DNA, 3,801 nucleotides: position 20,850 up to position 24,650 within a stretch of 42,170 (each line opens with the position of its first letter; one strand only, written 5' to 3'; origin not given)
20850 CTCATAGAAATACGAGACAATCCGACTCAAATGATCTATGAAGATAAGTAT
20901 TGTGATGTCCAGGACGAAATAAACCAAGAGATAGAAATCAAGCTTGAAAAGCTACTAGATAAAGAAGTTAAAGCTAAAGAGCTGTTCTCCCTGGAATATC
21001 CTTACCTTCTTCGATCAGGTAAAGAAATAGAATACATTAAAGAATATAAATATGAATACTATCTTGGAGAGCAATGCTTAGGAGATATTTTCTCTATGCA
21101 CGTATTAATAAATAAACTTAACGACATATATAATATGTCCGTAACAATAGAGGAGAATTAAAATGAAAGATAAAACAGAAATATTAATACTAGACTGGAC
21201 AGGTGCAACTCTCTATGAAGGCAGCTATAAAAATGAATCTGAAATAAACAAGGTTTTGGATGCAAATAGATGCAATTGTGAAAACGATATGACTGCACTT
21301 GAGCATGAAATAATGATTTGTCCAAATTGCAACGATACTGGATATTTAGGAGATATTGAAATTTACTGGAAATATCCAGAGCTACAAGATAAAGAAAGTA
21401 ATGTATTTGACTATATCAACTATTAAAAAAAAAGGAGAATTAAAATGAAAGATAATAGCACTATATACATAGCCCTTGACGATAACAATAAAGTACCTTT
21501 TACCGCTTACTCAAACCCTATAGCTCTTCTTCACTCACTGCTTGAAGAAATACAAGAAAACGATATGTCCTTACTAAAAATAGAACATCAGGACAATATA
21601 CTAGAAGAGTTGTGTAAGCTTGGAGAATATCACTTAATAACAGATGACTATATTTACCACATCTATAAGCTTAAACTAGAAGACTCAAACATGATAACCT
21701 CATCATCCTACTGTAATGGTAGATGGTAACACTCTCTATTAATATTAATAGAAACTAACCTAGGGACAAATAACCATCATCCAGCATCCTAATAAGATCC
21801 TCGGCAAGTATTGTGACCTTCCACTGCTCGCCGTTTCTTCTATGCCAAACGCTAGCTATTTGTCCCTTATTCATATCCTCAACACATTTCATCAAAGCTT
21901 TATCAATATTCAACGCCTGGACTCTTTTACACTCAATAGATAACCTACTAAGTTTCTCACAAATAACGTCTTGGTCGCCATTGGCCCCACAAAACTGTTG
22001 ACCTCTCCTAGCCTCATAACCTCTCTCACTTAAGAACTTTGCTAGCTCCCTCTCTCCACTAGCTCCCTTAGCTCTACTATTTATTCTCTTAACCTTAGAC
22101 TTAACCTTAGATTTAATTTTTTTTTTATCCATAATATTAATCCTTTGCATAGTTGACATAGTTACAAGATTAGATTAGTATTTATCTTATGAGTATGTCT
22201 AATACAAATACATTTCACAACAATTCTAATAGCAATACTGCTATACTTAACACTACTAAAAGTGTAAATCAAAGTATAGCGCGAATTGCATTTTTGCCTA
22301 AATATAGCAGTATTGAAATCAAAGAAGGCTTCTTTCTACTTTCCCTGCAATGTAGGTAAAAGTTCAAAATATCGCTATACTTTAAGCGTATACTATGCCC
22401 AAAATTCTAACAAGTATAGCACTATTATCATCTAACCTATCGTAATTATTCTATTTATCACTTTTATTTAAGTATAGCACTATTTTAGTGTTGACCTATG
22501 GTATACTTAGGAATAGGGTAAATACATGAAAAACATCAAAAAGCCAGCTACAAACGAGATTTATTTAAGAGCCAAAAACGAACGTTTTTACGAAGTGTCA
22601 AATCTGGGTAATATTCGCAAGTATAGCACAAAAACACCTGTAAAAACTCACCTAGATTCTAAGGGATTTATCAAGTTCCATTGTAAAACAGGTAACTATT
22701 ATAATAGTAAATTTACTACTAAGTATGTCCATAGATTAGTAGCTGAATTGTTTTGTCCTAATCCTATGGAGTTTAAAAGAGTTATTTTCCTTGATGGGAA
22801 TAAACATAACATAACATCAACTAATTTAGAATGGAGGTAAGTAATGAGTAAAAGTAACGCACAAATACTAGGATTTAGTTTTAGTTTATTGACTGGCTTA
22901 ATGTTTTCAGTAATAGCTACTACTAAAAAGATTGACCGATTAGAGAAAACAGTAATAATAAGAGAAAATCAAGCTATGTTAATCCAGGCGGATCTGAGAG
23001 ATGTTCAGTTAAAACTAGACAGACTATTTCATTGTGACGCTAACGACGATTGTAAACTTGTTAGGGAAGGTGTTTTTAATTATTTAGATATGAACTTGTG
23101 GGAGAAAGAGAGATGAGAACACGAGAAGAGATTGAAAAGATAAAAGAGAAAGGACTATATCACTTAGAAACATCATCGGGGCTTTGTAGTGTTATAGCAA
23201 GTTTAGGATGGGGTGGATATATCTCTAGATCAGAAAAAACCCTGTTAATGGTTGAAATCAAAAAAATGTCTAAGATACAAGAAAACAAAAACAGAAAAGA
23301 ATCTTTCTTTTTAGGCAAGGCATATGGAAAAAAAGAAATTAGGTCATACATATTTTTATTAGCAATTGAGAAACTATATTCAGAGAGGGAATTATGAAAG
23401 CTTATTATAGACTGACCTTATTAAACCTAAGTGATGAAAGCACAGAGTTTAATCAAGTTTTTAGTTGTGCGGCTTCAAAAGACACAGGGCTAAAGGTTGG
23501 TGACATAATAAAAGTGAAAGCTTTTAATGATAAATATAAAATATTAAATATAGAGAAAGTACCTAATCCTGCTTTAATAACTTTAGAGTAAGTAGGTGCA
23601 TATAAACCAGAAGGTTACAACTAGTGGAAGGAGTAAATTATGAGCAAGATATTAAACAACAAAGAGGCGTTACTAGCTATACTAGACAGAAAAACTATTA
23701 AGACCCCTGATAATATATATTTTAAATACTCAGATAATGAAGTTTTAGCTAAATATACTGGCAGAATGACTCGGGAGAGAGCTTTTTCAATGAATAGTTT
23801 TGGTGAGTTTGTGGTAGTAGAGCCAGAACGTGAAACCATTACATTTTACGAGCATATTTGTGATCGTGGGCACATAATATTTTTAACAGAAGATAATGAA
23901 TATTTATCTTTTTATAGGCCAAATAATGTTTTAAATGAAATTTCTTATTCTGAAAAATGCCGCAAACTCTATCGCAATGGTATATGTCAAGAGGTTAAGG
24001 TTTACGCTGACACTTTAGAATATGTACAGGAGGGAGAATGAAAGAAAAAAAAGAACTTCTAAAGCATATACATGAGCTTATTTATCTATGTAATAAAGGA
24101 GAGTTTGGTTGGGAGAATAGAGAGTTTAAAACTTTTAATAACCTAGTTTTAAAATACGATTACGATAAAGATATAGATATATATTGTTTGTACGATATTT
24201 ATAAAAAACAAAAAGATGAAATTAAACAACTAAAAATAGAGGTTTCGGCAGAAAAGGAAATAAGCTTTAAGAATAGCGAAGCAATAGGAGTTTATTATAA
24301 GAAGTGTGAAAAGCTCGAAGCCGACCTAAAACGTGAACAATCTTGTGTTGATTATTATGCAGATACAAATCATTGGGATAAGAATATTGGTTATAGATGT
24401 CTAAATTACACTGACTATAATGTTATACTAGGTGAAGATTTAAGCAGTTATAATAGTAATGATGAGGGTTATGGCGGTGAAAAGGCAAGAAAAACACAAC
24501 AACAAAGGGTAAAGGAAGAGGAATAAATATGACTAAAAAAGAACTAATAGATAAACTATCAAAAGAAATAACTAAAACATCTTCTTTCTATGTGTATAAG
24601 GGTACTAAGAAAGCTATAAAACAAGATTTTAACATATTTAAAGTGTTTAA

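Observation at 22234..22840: Iteron array paired with a catalytically dead NUMOD4/HNH protein: possible domesticated homing endonuclease acting as origin or operator binder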

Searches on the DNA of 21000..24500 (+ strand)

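Call 6: search_dna_similar(query=window:21000-24500:+, collection=phages, mode=distant, max_rows=30)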
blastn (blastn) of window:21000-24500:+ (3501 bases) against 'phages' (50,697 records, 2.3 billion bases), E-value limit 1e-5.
No match.

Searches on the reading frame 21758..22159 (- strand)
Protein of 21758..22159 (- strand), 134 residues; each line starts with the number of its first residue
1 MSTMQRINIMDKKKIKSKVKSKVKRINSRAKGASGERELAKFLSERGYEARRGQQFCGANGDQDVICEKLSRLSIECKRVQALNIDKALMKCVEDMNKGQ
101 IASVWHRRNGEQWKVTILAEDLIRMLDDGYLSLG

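Call 7: search_protein_families(library=pfam, proteins=[window:21758-22159:-], max_evalue=0.1)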
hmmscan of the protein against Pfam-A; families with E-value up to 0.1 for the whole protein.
window:21758-22159:- (134 aa): 2 families
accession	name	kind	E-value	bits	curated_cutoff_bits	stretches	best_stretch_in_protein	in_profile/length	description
PF24608.2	PDDEXK_15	-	3.1e-05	24.4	27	1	27-91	1-74/164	Phage putative PDDEXK endonuclease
PF01870.24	Hjc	-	0.00069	19.9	21.1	1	35-87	2-58/93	Archaeal holliday junction resolvase (hjc)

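Call 75: find_related_loci(query=A6, collection=viral_contigs, flank=6000)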
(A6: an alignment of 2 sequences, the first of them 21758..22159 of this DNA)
Query A6 (134 aa) in viral_contigs; peptide patterns used: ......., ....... (x = any residue, [..] = any of these).
264 stretches matched a pattern; 222 encode a relative of the query (tblastn E <= 1e-3); the best 80 are kept; 80 distinct loci.
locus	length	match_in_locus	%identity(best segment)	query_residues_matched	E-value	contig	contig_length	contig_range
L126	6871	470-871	97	1-134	1e-84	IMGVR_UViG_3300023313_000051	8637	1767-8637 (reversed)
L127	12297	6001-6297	59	26-125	5e-35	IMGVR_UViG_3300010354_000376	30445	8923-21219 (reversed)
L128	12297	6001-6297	60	26-125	2e-34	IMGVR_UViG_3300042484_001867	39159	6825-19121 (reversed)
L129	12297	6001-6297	59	26-125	1e-33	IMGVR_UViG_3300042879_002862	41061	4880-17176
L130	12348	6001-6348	52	12-129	6e-33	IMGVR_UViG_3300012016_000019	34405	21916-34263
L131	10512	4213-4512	56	26-126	8e-33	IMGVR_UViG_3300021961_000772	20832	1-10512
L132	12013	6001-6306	56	26-128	1e-32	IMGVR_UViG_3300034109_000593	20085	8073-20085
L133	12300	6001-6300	56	26-126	8e-33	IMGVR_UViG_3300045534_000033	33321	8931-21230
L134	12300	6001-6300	55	26-126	1e-32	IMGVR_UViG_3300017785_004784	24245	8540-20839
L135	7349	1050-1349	55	26-126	1e-32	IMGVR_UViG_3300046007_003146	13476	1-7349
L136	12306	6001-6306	56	24-125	3e-32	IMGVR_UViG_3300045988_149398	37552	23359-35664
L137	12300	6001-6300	55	26-126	2e-32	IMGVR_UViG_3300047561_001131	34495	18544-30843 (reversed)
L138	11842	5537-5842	56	26-128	2e-32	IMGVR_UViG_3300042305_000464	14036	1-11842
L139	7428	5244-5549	56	26-128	2e-32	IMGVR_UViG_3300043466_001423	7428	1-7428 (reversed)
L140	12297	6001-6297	58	26-125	1e-31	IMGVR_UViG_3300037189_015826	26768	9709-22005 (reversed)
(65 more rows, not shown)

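Call 112: search_protein_families(library=phrogs, proteins=[window:21758-22159:-], max_evalue=0.01)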
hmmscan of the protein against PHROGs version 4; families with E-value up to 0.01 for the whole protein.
window:21758-22159:- (134 aa): 1 family
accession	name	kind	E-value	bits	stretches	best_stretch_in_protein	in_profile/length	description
phrog_244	-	DNA, RNA and nucleotide metabolism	1.5e-18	68.8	1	24-128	4-112/186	RusA-like Holliday junction resolvase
